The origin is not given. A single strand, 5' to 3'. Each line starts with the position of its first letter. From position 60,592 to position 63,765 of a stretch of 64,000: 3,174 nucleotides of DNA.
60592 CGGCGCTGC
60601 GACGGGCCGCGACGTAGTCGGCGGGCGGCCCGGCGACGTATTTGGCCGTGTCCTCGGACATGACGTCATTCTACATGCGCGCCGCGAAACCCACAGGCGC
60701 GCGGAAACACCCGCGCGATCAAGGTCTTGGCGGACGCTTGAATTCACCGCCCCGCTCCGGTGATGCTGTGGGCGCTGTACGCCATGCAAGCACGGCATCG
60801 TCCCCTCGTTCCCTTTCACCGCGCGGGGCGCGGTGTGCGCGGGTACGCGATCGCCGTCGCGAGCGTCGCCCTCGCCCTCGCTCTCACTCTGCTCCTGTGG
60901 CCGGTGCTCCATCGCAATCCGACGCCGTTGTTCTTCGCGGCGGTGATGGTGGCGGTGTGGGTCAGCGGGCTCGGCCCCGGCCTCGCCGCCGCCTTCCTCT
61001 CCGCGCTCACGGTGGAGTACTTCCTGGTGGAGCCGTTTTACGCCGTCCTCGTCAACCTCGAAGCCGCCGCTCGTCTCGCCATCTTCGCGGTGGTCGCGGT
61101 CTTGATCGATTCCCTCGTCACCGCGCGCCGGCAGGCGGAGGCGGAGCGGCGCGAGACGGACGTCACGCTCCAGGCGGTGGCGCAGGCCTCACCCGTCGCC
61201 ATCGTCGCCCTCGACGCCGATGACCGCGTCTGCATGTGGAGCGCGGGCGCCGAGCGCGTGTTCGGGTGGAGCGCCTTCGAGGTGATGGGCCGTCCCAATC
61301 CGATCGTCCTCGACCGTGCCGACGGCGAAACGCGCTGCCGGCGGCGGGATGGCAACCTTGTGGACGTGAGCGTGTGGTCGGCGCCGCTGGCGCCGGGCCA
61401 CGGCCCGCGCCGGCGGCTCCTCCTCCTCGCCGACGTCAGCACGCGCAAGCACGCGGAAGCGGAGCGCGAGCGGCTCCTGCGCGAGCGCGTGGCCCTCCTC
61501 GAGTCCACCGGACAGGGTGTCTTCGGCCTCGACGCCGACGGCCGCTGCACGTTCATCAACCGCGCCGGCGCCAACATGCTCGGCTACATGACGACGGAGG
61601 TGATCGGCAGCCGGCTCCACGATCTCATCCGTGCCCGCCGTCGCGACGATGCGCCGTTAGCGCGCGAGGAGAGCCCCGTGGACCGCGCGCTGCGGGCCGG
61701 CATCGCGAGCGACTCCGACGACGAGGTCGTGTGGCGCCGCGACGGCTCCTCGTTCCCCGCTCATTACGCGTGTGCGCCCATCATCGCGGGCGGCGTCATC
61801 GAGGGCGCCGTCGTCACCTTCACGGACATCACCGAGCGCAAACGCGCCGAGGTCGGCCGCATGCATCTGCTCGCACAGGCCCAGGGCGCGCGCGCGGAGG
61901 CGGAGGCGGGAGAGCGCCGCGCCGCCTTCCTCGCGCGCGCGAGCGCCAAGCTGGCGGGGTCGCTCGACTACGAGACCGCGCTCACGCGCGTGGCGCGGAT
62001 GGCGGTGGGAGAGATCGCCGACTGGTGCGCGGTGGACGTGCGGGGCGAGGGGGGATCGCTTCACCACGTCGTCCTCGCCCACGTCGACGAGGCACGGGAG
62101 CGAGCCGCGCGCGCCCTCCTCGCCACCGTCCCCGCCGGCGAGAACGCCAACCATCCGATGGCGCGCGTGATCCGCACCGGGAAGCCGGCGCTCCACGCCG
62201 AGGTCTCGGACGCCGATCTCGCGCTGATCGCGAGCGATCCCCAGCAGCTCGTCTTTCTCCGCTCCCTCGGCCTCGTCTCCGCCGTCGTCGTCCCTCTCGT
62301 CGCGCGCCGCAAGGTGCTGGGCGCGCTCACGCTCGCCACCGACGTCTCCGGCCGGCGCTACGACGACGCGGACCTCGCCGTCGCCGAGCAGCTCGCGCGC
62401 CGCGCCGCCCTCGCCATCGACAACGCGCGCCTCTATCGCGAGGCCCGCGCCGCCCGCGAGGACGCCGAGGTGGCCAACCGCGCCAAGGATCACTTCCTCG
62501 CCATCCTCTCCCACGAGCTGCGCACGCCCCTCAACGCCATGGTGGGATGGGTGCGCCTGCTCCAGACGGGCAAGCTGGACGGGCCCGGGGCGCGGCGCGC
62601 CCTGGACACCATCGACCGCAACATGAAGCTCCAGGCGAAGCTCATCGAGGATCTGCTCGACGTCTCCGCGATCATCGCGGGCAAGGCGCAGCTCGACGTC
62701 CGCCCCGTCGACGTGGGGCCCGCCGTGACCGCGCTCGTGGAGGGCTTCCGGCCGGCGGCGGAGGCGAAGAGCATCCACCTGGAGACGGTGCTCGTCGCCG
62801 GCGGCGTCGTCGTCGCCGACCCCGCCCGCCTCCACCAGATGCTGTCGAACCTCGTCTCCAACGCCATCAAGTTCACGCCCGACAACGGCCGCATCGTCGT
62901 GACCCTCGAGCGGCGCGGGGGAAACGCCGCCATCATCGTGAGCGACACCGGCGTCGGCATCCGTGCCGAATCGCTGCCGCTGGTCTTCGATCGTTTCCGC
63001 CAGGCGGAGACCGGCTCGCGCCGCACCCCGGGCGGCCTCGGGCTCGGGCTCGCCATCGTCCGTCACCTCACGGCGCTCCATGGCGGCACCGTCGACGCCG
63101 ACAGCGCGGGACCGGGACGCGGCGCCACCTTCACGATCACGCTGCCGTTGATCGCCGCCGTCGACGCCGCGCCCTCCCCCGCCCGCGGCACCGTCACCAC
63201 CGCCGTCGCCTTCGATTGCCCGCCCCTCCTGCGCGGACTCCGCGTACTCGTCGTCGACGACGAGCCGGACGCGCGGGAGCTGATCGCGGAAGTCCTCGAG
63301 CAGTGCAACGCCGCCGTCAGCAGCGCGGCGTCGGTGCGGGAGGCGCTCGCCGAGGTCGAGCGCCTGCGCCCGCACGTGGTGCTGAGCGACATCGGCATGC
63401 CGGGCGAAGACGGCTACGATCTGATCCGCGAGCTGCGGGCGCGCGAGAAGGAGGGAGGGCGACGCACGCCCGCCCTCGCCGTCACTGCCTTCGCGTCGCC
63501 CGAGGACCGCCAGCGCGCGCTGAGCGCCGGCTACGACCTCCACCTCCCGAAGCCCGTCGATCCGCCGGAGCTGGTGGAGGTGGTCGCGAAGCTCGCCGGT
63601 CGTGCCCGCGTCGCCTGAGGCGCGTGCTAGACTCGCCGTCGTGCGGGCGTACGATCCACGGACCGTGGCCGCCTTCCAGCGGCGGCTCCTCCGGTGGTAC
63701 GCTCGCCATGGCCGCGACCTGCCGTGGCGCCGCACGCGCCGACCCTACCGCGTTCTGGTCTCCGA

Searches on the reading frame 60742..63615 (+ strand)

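Call 75: search_protein_families(library=pfam, proteins=[window:60742-63615:+], max_evalue=0.0001)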
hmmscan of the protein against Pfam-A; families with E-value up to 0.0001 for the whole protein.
window:60742-63615:+ (958 aa): 13 families
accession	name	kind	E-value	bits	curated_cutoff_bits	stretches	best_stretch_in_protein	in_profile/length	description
PF02518.31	HATPase_c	-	3.9e-30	105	26.4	1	693-803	2-109/111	Histidine kinase-, DNA gyrase B-, and HSP90-like ATPase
PF00072.30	Response_reg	-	3.3e-25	88.9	30.2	1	835-948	1-110/111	Response regulator receiver domain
PF00989.32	PAS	-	1.2e-19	70.8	22.6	2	248-363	2-113/113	PAS fold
PF13493.11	DUF4118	-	6.7e-17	61.6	28.4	1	35-137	1-106/107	Domain of unknown function (DUF4118)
PF00512.31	HisKA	-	6.1e-15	55.5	26.9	1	581-645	1-64/66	His Kinase A (phospho-acceptor) domain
PF13426.13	PAS_9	-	3.7e-14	53.3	27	1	259-365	3-103/103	PAS domain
PF08448.16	PAS_4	-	4.2e-14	53.1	23.1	1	253-368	1-110/110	PAS fold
PF13185.12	GAF_2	-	1.4e-11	45.2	28.6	1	430-560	24-136/136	GAF domain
PF01590.32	GAF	-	2.2e-11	44.9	22.4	1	413-559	5-133/133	GAF domain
PF13188.13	PAS_8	-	2.2e-10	40.5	21.8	0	143-198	3-55/65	PAS domain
PF13492.12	GAF_3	-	8.8e-09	36.3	27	1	457-561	48-129/129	GAF domain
PF12860.13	PAS_7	-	1.1e-07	32.5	27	1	253-370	1-114/115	PAS fold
PF13596.12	PAS_10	-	4e-05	24.7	22.1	0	252-364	4-106/106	PAS domain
